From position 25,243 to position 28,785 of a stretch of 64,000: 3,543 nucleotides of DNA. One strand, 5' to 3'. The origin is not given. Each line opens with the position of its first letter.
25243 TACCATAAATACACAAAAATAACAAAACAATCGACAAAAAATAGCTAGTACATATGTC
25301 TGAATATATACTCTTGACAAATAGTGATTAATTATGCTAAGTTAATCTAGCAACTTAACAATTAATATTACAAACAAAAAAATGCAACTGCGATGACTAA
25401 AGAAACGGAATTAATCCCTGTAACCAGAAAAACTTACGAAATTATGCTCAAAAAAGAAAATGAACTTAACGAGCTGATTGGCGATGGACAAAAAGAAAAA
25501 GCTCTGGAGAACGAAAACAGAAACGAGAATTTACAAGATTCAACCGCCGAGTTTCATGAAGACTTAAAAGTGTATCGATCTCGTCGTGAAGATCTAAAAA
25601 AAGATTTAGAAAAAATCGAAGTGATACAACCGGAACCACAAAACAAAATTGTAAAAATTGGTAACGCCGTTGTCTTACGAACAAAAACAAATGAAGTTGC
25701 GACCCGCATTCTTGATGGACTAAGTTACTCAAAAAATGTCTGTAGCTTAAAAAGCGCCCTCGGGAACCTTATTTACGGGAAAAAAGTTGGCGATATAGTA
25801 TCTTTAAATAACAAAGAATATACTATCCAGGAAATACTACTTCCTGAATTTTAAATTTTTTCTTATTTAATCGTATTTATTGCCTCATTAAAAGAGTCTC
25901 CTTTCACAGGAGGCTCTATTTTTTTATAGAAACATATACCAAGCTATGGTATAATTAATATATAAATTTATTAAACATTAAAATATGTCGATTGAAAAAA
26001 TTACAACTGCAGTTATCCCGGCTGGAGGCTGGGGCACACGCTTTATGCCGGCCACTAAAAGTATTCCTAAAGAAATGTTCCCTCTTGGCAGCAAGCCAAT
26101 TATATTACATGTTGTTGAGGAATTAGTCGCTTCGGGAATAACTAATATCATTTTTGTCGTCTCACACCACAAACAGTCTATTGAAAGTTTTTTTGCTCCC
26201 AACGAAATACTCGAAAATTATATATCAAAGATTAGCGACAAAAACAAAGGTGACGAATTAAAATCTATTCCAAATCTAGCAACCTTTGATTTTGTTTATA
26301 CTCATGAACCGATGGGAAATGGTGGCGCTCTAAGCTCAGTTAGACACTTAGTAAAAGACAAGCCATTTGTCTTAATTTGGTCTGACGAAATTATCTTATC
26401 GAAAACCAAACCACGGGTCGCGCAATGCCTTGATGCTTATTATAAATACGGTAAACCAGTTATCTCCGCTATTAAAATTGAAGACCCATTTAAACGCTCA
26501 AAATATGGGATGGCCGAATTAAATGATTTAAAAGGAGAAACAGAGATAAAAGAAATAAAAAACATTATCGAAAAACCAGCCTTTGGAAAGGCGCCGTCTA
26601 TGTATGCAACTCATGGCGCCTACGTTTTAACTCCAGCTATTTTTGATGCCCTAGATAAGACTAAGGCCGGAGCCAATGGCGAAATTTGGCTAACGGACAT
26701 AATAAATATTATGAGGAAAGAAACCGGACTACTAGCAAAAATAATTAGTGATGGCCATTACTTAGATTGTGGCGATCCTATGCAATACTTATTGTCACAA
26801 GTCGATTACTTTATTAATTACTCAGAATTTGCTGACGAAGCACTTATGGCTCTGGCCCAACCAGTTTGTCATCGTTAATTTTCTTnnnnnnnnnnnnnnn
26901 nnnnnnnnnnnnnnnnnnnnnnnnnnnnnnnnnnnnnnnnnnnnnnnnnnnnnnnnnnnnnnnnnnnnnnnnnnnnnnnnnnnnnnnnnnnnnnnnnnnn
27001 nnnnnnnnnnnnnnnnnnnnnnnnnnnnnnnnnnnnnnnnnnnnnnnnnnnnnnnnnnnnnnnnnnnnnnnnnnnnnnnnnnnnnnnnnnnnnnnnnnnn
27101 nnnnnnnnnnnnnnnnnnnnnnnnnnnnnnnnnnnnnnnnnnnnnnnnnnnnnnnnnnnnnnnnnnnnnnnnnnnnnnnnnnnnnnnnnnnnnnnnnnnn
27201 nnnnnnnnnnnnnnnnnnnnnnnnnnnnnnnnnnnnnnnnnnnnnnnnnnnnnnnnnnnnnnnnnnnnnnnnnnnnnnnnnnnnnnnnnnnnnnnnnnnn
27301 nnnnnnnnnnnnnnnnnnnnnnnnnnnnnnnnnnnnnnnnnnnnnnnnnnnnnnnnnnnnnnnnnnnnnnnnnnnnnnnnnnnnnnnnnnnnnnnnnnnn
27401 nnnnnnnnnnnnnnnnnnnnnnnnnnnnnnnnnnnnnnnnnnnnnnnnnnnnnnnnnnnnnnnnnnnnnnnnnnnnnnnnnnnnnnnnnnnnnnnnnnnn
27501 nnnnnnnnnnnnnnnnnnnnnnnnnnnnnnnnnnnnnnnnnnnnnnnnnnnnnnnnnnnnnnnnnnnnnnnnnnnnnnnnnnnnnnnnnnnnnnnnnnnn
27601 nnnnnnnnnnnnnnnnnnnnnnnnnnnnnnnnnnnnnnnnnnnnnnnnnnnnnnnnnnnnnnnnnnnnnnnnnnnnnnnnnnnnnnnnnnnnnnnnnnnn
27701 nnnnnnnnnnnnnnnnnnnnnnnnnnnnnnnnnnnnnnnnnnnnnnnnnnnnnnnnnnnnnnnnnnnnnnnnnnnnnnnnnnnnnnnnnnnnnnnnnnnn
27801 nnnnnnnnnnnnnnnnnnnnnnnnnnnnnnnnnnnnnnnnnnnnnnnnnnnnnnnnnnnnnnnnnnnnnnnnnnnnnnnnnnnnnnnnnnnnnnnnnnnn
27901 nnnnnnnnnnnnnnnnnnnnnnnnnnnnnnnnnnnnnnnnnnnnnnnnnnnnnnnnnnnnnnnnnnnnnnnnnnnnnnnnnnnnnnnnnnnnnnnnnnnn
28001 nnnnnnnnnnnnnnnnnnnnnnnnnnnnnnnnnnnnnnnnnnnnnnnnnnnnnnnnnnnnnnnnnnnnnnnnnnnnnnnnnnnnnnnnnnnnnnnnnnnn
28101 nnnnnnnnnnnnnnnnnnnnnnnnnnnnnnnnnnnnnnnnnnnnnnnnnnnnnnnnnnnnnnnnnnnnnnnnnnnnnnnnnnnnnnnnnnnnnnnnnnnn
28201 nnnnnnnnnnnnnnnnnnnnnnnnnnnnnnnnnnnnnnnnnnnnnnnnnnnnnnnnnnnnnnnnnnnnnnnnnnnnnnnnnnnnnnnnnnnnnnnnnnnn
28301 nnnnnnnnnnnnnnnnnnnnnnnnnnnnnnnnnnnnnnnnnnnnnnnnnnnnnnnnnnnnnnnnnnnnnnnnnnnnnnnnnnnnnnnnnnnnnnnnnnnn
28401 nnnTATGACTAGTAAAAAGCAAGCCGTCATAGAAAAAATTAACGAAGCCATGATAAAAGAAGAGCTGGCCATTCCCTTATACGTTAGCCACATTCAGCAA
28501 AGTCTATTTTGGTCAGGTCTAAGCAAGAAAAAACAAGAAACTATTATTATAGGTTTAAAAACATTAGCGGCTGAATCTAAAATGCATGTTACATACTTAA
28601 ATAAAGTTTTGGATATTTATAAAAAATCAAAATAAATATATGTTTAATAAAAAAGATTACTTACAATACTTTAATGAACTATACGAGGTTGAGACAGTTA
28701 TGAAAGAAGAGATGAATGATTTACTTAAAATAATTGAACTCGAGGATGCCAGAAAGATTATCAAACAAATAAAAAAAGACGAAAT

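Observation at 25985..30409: Minimal phosphoethanolamine-cellulose-like module: galU, a PilZ-less BcsA-like synthase and a convergent BcsG homologue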

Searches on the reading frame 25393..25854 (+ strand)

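Call 3: search_protein_families(library=pfam, proteins=[window:25393-25854:+], max_evalue=0.01)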
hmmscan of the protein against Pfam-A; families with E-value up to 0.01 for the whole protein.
window:25393-25854:+ (153 aa): 1 family
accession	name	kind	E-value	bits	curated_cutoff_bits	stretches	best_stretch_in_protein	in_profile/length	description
PF01272.25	GreA_GreB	-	6.1e-05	23.4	26.9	1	83-147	2-74/77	Transcription elongation factor, GreA/GreB, C-term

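Call 4: search_protein_families(library=ncbifam, proteins=[window:25393-25854:+], max_evalue=0.01)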
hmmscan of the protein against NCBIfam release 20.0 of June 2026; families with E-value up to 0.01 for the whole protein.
window:25393-25854:+ (153 aa): 5 families
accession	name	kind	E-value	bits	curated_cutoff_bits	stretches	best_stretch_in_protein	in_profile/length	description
TIGR01462.1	greA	subfamily_domain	3.6e-06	27.1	139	1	35-142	30-140/151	transcription elongation factor GreA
NF001263.0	PRK00226.1-4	equivalog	1.7e-05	24.7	145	1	44-143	46-150/160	transcription elongation factor GreA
NF004969.0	PRK06330.1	equivalog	0.0017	17.1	697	1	68-148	628-712/718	transcript cleavage factor/unknown domain fusion protein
TIGR01461.1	greB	equivalog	0.0021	17.8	171.05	1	58-141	54-141/156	transcription elongation factor GreB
NF002506.1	PRK01885.1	equivalog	0.0024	17.6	188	1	66-140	62-140/156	transcription elongation factor GreB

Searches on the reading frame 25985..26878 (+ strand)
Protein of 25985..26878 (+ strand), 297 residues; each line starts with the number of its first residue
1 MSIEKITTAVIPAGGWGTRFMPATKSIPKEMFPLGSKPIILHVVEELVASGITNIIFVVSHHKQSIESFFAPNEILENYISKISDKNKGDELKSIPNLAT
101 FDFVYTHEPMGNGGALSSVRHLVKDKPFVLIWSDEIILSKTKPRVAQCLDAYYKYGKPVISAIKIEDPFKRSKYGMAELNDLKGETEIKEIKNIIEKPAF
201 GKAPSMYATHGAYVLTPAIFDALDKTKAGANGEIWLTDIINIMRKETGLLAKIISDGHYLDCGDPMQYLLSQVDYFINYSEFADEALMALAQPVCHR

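Call 3: search_protein_families(library=pfam, proteins=[window:25985-26878:+], max_evalue=0.01)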
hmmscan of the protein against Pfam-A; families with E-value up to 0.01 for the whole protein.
window:25985-26878:+ (297 aa): 3 families
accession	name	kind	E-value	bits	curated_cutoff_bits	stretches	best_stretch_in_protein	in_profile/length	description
PF00483.29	NTP_transferase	-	2.4e-26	93.2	21.2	1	9-269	2-236/245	Nucleotidyl transferase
PF12804.13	NTP_transf_3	-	4.2e-05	24.2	27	1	9-64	1-51/160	MobA-like NTP transferase domain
PF01128.25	IspD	-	0.00078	19.7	27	1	8-63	2-55/221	2-C-methyl-D-erythritol 4-phosphate cytidylyltransferase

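Call 4: search_protein_families(library=ncbifam, proteins=[window:25985-26878:+], max_evalue=0.01)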
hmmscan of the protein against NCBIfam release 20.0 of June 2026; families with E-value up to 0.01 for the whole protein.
window:25985-26878:+ (297 aa): 36 families (the best 25 are shown)
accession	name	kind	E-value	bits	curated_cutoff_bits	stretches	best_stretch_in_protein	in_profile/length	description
TIGR01099.1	galU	equivalog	9.4e-67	225.3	326.8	1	6-269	1-259/261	UTP--glucose-1-phosphate uridylyltransferase GalU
NF009928.0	PRK13389.1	equivalog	3.6e-42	144.6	548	1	4-286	6-290/302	UTP--glucose-1-phosphate uridylyltransferase GalU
NF007516.0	PRK10122.1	equivalog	8.8e-38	130.1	534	1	8-277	5-278/297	UTP--glucose-1-phosphate uridylyltransferase GalF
TIGR01105.1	galF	equivalog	4.5e-35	121.3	659.2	1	8-277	5-278/297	GalU regulator GalF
TIGR03992.1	Arch_glmU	subfamily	3.8e-32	111.6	292.1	1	8-270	2-222/393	bifunctional sugar-1-phosphate nucleotidylyltransferase/acetyltransferase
TIGR01208.1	rmlA_long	equivalog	1.4e-28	99.8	320.25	1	9-268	2-227/353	glucose-1-phosphate thymidylyltransferase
NF041313.1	UDPGP_AglF_Halo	equivalog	8e-24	84.4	400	1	8-266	2-225/234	UTP--glucose-1-phosphate uridylyltransferase AglF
NF041173.1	Sug_nt_acttase_Thmprot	equivalog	4e-21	75.4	600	1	9-268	3-220/405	bifunctional sugar-1-phosphate nucleotidylyltransferase/acetyltransferase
TIGR02623.1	G1P_cyt_trans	equivalog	9.2e-15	54.8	300.25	1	9-232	3-208/255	glucose-1-phosphate cytidylyltransferase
TIGR01207.1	rmlA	equivalog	1.1e-13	50.9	360.65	2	10-64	3-57/286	glucose-1-phosphate thymidylyltransferase RfbA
NF049965.1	GlMnHpPGnyltfHddC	equivalog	2.3e-11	43.7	300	1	8-72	2-66/221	D-glycero-D-manno-heptose 1-phosphate guanosyltransferase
NF012024.0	PRK15480.1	equivalog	4.4e-11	42.4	588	2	6-60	3-57/292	glucose-1-phosphate thymidylyltransferase RfbA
NF052502.1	man1P_GTase_Rv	exception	6.1e-11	41.8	440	1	8-82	2-76/352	mannose-1-phosphate guanylyltransferase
NF045761.1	NAMPUrTaseMurU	equivalog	3.9e-10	40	250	1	9-68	3-62/226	N-acetylmuramate alpha-1-phosphate uridylyltransferase MurU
TIGR01173.1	glmU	equivalog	1.6e-09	37.1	366.85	1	8-248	2-207/452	bifunctional UDP-N-acetylglucosamine diphosphorylase/glucosamine-1-phosphate N-acetyltransferase GlmU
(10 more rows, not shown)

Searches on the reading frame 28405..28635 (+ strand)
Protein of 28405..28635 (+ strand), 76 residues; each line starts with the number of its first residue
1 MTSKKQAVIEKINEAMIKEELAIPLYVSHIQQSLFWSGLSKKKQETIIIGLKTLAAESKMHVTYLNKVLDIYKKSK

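Call 3: search_protein_families(library=pfam, proteins=[window:28405-28635:+], max_evalue=0.01)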
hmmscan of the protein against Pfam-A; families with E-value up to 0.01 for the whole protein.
window:28405-28635:+ (76 aa): 0 families

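Call 4: search_protein_families(library=ncbifam, proteins=[window:28405-28635:+], max_evalue=0.01)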
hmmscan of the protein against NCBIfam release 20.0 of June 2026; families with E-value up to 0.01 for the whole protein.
window:28405-28635:+ (76 aa): 0 families

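Call 39: search_solved_structures(query=A2, max_evalue=10, show_alignments=2)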
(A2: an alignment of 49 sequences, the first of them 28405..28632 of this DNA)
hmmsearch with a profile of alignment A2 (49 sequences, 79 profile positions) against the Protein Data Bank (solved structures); distinct sequences matched with E-value up to 10: 16.
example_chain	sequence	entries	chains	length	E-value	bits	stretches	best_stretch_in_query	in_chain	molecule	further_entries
7s8t_A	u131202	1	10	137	0.0082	19.5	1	2-72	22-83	EncC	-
4b2f_A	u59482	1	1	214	0.045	17.1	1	19-74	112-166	PUTATIVE ANTIGEN P35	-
2fzf_A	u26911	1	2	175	0.077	16.4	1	39-71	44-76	hypothetical protein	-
2hz8_A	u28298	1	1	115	0.11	15.9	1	9-32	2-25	De novo designed diiron protein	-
3q4o_A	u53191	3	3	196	0.16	15.4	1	38-73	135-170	Uncharacterized protein MJ0754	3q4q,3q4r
5n5e_e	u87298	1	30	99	0.34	14.3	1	3-27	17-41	PFC_05175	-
1vjx_A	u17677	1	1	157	0.51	13.7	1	34-70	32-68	putative ferritin-like diiron-carboxylate protein TM1526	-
3bf2_A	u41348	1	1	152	0.7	13.3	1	31-61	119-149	Putative lipoprotein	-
4gl8_A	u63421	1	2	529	1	12.8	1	24-73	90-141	Oligopeptide ABC transporter OppAIV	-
6qzn_A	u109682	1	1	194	1.1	12.7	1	28-56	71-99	Superoxide dismutase [Mn] 2, mitochondrial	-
6qzn_C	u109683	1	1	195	1.1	12.7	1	28-56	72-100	Superoxide dismutase [Mn] 2, mitochondrial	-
6s0d_A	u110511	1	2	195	1.1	12.7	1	28-56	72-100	Superoxide dismutase [Mn] 2, mitochondrial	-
9u78_A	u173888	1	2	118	1.7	12.1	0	46-71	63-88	Single Chain Protein of De Novo Designed Helix Bundles-4EH2 with KDPV Loop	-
9qq4_A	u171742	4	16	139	3.7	11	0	9-33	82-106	Bacterioferritin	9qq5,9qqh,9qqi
4axz_A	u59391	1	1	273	4.3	10.8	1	19-74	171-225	PUTATIVE ANTIGEN P35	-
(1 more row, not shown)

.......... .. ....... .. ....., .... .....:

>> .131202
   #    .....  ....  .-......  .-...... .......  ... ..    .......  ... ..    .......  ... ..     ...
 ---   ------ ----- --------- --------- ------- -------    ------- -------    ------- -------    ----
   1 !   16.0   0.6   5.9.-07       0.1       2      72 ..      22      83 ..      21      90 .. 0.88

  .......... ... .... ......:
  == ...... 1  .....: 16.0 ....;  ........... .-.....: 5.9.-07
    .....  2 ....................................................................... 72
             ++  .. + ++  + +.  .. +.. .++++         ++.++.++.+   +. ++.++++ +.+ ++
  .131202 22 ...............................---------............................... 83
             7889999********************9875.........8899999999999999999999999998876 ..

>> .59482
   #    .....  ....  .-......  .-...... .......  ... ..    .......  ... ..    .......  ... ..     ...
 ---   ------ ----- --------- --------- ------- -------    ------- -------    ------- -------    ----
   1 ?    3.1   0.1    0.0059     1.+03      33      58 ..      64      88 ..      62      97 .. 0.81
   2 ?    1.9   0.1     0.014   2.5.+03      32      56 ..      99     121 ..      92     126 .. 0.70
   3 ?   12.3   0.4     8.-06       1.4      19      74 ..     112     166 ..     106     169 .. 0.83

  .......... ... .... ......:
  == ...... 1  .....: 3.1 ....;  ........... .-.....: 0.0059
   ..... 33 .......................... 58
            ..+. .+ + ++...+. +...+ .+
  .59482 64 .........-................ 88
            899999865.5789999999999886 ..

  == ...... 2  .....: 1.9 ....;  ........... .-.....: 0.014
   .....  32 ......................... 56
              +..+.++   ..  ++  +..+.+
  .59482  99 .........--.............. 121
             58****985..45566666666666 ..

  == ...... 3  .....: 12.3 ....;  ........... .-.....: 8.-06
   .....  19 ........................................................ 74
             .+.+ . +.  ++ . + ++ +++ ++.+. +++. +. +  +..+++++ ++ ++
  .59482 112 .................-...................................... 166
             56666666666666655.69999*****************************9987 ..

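Call 49: search_protein_representatives(protein=window:28405-28632:+)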
Query: 76 residues. Proteins with E-value up to 0.001 (for the whole library): 51; up to 1e-10: 8; up to 1e-30: 0. The best 51 are listed.
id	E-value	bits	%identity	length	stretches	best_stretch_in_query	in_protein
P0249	6.8e-17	77.1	59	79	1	7-75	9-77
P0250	8.5e-15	70.5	55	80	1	5-75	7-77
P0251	6.1e-14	67.8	52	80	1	8-68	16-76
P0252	2.6e-13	65.8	53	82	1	8-75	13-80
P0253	3.1e-12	62.4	58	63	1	17-75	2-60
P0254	8.6e-12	61.0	45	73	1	8-74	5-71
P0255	1.1e-11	60.6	47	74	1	6-75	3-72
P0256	2.9e-11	59.3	51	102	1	6-70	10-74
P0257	1.5e-10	57.1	51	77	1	9-73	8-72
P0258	1.7e-10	56.9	45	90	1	8-71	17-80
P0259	3.5e-10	55.9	43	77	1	5-73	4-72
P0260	1.7e-07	47.4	40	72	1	10-74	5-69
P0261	4.0e-07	46.3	40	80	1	4-66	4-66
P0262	5.8e-07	45.8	48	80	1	7-64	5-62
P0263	8.4e-07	45.3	42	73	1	4-67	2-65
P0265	1.5e-06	44.5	39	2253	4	17-64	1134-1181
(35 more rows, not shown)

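Call 74: search_protein_families(library=pfam, proteins=[P0265, P0256, P0258], max_evalue=0.001)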
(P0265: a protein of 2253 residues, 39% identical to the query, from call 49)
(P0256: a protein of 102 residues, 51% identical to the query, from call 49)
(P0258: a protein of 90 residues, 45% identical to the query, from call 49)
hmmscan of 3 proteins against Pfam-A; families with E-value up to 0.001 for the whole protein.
P0265 (2253 aa): 2 families
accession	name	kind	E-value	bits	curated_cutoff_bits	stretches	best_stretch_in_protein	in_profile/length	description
PF21219.3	USH1C_N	-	9.1e-15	54.9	27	0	1760-1780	43-62/74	Harmonin, N-terminal domain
PF13693.12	HTH_35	-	1.2e-12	48.1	25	0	807-837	19-49/75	Winged helix-turn-helix DNA-binding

P0256 (102 aa): 0 families

P0258 (90 aa): 0 families

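Call 79: find_related_loci(query=A6, collection=metagenome_contigs, flank=5000)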
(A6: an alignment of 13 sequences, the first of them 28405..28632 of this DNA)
Query A6 (76 aa) in metagenome_contigs; peptide patterns used: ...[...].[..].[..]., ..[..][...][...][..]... (x = any residue, [..] = any of these).
90 stretches matched a pattern; 16 encode a relative of the query (tblastn E <= 1e-3); 16 distinct loci.
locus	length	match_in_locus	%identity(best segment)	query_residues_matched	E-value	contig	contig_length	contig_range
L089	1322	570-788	74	1-73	3e-32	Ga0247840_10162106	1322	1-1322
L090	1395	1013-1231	74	1-73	3e-32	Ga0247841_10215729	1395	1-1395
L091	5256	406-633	58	1-76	6e-25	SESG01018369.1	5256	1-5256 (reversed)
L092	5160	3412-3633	55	1-74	2e-23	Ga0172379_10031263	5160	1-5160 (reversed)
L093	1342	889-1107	53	3-75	4e-22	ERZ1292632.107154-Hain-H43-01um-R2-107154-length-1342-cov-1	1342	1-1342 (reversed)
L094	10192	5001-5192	55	2-65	4e-21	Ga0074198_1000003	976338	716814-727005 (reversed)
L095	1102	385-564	60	6-65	5e-21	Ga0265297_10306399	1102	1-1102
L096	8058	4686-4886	58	8-74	1e-20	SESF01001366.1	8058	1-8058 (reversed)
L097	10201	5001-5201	58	8-74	1e-20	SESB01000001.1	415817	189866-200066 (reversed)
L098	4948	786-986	49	8-74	2e-19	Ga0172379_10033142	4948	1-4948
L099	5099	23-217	52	8-72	2e-19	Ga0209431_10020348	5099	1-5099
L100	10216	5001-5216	49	1-72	3e-19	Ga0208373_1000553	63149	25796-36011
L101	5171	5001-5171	56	1-57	7e-18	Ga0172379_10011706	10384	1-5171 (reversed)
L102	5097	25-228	51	8-75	2e-17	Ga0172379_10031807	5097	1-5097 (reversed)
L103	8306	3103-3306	51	8-75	2e-17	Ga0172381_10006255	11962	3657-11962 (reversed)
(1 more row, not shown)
